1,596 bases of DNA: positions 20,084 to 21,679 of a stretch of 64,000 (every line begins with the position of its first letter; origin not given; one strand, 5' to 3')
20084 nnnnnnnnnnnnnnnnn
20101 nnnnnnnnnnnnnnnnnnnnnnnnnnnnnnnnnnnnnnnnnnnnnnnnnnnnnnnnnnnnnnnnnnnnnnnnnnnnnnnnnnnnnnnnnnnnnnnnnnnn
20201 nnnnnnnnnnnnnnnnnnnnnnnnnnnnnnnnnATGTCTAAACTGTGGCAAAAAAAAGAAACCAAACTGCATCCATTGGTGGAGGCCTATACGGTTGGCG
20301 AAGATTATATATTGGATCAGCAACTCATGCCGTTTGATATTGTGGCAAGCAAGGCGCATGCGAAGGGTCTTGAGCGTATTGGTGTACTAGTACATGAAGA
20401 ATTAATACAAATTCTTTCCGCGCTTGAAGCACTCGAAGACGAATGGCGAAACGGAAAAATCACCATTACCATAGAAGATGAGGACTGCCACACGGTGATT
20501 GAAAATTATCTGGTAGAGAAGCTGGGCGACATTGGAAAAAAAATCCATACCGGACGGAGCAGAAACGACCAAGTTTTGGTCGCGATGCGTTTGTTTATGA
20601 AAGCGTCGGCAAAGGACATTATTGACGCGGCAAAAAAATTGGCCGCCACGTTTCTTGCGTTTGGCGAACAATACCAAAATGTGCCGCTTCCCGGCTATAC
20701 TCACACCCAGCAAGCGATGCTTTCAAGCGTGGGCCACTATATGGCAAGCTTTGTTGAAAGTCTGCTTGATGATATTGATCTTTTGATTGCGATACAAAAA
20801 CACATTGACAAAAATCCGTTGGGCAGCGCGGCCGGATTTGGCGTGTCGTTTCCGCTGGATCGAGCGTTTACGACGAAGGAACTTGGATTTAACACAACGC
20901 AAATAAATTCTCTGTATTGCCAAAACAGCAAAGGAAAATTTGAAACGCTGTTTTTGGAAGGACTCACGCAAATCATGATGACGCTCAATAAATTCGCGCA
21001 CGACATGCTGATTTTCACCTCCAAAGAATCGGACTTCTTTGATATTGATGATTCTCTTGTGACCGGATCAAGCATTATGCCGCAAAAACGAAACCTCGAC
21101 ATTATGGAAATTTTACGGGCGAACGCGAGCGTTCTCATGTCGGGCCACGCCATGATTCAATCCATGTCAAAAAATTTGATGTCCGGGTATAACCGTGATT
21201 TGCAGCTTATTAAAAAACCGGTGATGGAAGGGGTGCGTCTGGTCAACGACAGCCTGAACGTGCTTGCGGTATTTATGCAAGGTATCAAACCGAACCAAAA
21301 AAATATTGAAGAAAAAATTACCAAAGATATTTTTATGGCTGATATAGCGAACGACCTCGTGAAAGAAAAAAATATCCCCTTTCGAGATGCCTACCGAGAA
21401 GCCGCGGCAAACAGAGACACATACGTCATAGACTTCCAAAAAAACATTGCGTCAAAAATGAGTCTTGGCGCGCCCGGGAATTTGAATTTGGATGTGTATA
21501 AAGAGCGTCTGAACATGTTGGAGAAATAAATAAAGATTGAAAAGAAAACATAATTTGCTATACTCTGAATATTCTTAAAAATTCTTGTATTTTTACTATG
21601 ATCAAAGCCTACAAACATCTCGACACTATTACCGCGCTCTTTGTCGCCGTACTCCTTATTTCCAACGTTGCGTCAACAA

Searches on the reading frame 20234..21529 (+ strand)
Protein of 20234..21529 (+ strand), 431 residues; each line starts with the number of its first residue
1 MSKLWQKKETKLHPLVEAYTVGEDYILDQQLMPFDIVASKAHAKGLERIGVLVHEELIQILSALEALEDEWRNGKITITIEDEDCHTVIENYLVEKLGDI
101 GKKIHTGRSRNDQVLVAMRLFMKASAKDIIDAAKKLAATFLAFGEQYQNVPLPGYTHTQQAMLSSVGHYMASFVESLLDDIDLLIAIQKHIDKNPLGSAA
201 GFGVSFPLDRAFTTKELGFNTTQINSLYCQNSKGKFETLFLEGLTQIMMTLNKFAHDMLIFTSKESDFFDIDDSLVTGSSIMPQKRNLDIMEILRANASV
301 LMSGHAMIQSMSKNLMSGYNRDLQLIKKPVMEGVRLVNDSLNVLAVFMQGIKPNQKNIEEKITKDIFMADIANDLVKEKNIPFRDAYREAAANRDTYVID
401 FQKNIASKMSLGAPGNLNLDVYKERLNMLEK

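Call 42: search_protein_families(library=pfam, proteins=[window:20234-21529:+], max_evalue=0.001)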
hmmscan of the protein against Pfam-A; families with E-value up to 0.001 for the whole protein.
window:20234-21529:+ (431 aa): 1 family
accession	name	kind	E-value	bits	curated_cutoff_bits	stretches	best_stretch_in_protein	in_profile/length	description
PF00206.25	Lyase_1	-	9.2e-47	160.4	27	1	27-300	20-309/312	Lyase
